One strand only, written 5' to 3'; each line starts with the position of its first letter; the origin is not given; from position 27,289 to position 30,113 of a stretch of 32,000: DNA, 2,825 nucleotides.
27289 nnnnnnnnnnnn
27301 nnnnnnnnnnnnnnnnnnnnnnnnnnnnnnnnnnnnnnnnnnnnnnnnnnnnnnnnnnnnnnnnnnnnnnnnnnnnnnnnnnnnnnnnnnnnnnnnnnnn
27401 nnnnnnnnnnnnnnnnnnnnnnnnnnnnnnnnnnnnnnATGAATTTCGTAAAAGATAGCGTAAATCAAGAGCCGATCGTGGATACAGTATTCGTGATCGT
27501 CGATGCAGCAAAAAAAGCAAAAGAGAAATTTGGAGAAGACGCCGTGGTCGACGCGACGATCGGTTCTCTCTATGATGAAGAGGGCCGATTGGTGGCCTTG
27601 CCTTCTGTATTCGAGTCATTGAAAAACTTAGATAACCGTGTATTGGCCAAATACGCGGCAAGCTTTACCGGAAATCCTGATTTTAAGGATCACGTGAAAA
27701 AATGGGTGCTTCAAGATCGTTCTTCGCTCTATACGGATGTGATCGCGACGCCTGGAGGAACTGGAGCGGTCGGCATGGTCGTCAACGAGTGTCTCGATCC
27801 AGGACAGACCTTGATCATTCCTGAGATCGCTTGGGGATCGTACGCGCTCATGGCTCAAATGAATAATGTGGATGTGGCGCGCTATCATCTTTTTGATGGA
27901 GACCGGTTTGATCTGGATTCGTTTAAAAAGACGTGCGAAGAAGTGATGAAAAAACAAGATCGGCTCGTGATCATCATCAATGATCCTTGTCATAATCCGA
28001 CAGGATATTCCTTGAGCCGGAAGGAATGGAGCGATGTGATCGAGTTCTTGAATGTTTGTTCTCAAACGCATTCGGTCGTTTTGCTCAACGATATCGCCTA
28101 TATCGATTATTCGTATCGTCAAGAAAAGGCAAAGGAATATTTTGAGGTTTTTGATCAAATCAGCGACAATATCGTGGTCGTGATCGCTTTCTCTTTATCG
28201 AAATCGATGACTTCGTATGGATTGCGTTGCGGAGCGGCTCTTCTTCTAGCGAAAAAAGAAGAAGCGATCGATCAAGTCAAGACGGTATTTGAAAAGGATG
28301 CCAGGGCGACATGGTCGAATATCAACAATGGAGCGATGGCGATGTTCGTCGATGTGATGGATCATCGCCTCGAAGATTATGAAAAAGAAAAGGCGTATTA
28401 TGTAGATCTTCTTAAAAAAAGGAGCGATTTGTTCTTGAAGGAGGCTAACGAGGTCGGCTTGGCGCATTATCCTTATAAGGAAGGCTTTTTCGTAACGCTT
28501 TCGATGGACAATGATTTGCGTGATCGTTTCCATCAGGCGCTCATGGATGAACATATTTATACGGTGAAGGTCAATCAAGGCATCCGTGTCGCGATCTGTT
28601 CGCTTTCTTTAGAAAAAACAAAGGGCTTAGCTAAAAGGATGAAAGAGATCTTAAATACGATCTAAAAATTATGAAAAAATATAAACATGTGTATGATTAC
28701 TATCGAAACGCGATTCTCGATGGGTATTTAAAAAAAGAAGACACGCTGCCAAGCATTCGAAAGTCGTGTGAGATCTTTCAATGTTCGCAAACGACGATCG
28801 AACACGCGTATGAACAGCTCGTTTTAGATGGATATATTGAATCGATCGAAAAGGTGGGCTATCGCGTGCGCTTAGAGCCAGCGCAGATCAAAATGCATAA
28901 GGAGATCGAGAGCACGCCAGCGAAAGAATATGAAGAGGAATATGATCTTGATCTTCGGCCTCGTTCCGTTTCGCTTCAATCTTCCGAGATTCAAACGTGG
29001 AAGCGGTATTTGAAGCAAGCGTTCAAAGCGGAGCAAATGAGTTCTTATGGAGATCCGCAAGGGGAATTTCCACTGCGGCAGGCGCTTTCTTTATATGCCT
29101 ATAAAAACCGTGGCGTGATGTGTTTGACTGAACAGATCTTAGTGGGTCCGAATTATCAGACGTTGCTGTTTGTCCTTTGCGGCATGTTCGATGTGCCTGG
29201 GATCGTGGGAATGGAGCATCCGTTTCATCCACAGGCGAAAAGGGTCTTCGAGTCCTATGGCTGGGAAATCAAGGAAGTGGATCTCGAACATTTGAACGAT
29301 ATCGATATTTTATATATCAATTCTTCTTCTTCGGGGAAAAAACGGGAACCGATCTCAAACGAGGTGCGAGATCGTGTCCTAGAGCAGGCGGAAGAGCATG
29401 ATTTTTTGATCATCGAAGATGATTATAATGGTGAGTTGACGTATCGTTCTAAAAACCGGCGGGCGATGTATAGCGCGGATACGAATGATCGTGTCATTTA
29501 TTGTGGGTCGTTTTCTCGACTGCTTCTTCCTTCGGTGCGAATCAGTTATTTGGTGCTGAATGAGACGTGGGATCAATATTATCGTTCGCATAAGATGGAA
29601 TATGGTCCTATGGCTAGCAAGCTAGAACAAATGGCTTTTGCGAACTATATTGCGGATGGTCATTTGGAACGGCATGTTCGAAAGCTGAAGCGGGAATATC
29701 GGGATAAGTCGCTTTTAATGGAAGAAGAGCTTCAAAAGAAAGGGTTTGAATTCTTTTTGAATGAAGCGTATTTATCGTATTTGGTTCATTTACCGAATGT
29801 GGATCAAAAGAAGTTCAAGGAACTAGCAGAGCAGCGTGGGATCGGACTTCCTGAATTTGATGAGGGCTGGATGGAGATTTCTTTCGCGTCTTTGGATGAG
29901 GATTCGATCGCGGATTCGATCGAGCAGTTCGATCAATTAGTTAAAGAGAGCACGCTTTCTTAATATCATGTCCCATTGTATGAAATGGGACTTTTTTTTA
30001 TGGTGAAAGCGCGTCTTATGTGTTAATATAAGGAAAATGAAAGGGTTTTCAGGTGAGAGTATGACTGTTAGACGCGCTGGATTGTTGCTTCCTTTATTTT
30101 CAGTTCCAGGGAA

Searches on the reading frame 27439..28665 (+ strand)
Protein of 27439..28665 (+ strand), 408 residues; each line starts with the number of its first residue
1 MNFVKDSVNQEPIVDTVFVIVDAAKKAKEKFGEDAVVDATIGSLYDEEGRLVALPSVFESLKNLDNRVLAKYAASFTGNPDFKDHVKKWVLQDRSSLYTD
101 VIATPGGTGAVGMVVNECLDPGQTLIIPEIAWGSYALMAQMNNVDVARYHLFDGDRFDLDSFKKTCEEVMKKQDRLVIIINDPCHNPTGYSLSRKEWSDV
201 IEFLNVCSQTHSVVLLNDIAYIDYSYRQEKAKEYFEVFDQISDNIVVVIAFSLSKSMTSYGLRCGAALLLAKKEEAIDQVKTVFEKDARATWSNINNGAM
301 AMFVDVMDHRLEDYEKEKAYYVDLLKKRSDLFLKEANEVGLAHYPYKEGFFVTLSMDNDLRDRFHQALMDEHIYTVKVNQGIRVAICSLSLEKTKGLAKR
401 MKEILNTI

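Call 63: search_protein_families(library=pfam, proteins=[window:27439-28665:+], max_evalue=0.001)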
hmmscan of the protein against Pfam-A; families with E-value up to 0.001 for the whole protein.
window:27439-28665:+ (408 aa): 1 family
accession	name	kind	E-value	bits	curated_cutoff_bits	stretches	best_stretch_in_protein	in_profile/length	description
PF00155.27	Aminotran_1_2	-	2.4e-38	132.7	19.7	1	42-400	9-360/361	Aminotransferase class I and II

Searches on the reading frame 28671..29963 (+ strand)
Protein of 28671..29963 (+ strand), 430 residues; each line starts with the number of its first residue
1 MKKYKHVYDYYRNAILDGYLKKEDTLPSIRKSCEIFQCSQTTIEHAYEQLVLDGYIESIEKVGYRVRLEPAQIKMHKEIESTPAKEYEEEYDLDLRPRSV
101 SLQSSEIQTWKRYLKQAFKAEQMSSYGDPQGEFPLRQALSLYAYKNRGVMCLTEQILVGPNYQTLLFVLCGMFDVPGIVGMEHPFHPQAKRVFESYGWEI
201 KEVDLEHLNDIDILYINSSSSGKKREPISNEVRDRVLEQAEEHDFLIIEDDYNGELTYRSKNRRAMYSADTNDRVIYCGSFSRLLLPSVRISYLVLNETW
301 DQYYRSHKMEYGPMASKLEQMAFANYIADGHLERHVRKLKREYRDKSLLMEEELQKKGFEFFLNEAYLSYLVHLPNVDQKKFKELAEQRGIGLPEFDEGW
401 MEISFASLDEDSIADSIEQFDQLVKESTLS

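Call 63: search_protein_families(library=pfam, proteins=[window:28671-29963:+], max_evalue=0.001)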
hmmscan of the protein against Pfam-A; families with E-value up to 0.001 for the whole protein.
window:28671-29963:+ (430 aa): 2 families
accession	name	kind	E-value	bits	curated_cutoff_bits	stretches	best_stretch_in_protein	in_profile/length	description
PF00155.27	Aminotran_1_2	-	1.8e-13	50.9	19.7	2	236-415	171-356/361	Aminotransferase class I and II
PF00392.27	GntR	-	3e-09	36.8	27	1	3-66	1-64/64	Bacterial regulatory proteins, gntR family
